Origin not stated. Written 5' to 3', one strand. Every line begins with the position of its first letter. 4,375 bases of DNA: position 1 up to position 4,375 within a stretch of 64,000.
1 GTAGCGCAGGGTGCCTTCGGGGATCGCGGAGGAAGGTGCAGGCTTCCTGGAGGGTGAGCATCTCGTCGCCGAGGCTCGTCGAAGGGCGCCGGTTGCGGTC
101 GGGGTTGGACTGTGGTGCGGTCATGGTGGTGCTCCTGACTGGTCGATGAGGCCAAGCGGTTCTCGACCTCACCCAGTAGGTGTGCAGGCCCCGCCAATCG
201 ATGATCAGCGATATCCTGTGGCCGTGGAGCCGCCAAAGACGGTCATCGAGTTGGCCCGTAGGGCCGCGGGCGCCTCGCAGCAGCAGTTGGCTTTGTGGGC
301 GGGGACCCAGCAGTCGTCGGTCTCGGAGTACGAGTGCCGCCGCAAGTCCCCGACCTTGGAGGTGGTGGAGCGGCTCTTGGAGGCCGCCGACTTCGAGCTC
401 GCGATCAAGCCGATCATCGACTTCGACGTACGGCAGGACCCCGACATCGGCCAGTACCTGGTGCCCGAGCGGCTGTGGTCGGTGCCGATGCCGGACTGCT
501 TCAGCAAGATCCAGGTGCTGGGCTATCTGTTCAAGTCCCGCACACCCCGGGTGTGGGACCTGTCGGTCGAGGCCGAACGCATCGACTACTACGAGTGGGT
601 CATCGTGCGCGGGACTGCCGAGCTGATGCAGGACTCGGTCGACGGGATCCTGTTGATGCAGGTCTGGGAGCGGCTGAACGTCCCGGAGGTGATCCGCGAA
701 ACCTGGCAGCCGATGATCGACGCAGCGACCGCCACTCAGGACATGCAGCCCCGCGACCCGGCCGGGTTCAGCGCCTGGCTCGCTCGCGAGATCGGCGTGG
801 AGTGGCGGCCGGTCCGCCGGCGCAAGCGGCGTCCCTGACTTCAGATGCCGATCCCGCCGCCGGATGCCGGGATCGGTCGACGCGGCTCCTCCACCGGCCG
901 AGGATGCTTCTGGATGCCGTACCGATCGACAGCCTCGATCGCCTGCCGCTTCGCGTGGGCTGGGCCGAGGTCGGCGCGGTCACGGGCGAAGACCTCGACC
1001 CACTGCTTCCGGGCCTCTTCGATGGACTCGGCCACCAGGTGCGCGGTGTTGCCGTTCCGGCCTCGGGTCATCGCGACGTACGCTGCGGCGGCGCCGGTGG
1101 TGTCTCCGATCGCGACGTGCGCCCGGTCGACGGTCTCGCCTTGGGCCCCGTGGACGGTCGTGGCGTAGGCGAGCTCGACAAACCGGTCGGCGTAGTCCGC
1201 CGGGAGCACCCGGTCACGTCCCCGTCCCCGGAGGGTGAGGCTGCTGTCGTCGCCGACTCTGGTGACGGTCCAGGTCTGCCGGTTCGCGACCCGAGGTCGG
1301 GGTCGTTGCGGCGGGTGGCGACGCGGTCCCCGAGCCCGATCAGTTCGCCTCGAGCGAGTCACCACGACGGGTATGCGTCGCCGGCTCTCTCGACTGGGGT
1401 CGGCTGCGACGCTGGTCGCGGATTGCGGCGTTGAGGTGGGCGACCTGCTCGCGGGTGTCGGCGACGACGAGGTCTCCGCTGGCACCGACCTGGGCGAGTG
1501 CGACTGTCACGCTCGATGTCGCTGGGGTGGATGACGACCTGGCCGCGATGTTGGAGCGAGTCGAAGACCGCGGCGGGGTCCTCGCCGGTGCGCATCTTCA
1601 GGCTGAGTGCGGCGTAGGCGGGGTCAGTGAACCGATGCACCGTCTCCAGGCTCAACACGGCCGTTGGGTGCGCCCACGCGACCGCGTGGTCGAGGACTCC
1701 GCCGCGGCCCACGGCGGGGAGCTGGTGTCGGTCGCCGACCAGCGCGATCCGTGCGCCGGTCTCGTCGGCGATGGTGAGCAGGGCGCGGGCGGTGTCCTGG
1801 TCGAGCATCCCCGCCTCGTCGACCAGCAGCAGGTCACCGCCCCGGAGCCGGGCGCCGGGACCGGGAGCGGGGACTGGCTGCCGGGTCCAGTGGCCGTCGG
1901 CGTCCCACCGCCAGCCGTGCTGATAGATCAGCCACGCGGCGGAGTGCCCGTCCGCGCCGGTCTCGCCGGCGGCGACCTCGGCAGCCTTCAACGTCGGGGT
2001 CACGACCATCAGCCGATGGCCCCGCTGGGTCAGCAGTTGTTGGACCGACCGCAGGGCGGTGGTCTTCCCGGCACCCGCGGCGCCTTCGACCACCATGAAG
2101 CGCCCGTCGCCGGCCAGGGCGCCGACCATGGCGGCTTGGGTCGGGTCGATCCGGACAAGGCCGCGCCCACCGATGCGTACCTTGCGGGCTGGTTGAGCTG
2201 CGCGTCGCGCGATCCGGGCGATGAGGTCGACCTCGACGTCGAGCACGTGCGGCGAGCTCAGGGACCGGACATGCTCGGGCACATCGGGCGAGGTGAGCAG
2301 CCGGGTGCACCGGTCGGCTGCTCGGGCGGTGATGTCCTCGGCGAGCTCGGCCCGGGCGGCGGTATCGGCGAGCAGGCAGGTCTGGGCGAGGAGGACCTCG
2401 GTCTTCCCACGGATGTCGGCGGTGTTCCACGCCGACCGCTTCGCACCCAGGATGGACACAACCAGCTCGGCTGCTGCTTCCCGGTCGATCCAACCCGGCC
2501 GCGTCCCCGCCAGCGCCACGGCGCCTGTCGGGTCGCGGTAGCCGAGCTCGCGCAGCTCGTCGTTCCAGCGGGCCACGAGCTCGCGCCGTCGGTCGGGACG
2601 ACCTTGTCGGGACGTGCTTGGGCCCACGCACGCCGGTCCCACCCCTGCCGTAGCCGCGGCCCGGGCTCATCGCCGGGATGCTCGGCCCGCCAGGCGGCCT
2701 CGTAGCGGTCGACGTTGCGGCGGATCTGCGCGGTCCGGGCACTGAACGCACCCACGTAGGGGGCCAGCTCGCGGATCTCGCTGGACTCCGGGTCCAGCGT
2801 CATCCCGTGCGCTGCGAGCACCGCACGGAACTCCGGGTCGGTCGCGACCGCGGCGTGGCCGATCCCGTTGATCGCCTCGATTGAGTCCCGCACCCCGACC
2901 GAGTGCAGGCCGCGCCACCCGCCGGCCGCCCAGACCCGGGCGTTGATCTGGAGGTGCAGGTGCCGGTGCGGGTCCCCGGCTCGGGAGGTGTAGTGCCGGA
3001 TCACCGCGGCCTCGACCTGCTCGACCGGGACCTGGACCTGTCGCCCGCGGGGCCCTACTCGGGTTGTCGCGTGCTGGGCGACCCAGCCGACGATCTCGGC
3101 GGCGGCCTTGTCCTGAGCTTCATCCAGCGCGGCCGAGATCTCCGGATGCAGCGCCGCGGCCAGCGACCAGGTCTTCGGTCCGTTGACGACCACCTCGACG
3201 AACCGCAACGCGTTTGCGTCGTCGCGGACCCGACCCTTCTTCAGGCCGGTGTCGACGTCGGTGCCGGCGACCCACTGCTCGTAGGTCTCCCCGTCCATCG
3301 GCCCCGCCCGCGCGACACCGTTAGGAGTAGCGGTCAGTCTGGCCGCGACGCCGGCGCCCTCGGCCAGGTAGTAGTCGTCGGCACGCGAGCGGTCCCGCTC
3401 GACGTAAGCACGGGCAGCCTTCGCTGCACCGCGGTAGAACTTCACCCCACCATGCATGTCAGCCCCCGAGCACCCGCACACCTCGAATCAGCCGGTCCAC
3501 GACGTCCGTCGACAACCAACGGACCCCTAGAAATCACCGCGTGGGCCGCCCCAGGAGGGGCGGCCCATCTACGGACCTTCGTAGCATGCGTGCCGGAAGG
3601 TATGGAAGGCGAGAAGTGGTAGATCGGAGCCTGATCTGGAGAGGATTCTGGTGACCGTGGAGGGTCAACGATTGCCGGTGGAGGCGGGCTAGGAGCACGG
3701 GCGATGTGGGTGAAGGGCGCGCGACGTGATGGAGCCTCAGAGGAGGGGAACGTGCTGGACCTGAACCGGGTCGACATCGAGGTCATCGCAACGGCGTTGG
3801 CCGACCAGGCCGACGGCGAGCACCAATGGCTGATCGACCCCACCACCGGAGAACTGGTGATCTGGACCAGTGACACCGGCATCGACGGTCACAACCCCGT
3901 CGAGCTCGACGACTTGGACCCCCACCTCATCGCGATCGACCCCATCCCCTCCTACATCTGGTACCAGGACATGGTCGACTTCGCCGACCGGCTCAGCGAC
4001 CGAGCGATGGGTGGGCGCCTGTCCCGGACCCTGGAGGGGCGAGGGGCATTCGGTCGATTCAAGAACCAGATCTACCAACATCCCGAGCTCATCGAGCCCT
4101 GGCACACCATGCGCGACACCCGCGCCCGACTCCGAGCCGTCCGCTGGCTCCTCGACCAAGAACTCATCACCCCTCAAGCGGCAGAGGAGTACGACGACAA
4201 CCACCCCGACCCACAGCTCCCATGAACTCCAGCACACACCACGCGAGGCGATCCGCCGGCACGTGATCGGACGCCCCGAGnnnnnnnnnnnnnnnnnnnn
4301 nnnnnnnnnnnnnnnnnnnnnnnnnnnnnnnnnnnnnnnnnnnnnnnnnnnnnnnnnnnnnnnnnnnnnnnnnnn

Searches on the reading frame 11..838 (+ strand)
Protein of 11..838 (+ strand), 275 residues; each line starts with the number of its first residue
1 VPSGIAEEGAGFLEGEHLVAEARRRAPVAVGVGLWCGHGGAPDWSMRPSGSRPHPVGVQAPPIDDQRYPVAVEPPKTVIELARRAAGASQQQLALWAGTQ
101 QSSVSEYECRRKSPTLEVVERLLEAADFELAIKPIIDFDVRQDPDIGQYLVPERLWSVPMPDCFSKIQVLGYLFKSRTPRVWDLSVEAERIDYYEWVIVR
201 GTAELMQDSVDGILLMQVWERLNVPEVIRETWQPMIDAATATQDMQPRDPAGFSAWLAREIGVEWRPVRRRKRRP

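Call 52: search_protein_families(library=pfam, proteins=[window:11-838:+], max_evalue=0.00001)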
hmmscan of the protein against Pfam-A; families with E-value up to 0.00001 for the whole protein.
window:11-838:+ (275 aa): 1 family
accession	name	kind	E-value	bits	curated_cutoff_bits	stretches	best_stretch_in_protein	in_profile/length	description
PF13560.12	HTH_31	-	2.2e-07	31.5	27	1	82-128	9-56/64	Helix-turn-helix domain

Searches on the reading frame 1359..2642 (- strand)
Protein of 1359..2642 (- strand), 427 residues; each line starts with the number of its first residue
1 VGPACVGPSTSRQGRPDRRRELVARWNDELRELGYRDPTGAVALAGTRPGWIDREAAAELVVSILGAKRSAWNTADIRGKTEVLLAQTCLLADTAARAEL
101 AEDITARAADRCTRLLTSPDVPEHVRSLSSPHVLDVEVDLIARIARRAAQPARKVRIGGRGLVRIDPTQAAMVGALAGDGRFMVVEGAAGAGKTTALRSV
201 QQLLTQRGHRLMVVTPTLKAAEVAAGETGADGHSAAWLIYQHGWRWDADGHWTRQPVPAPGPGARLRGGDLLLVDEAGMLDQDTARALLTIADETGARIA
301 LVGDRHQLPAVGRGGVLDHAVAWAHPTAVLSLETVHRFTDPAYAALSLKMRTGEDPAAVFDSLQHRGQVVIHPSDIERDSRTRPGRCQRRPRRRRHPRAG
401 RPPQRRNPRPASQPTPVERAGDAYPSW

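Call 52: search_protein_families(library=pfam, proteins=[window:1359-2642:-], max_evalue=0.00001)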
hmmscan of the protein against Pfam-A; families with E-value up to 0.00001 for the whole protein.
window:1359-2642:- (427 aa): 4 families
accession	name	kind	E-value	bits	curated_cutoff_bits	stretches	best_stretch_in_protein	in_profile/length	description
PF13604.12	AAA_30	-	4.8e-46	157.4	27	1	166-370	3-187/191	AAA domain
PF13245.12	AAA_19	-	4e-17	63.1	25.1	1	179-313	10-134/134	AAA domain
PF13401.12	AAA_22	-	1.8e-07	31.9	27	0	180-217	5-42/130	AAA domain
PF01443.25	Viral_helicase1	-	1.2e-06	28.9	21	0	184-216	2-27/228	Viral superfamily 1 RNA helicase core domain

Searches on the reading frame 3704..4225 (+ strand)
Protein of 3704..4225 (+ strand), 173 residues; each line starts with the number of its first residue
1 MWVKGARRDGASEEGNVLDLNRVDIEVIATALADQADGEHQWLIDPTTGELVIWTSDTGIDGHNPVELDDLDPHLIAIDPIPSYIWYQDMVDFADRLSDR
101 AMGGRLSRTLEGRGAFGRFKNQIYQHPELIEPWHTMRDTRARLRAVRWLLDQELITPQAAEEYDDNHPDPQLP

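Call 52: search_protein_families(library=pfam, proteins=[window:3704-4225:+], max_evalue=0.00001)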
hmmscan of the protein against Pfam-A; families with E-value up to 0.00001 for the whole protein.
window:3704-4225:+ (173 aa): 1 family
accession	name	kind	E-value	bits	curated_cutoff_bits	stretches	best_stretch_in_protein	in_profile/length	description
PF03682.18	UPF0158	-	4.4e-10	40.2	21.1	1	28-154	11-139/157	Uncharacterised protein family (UPF0158)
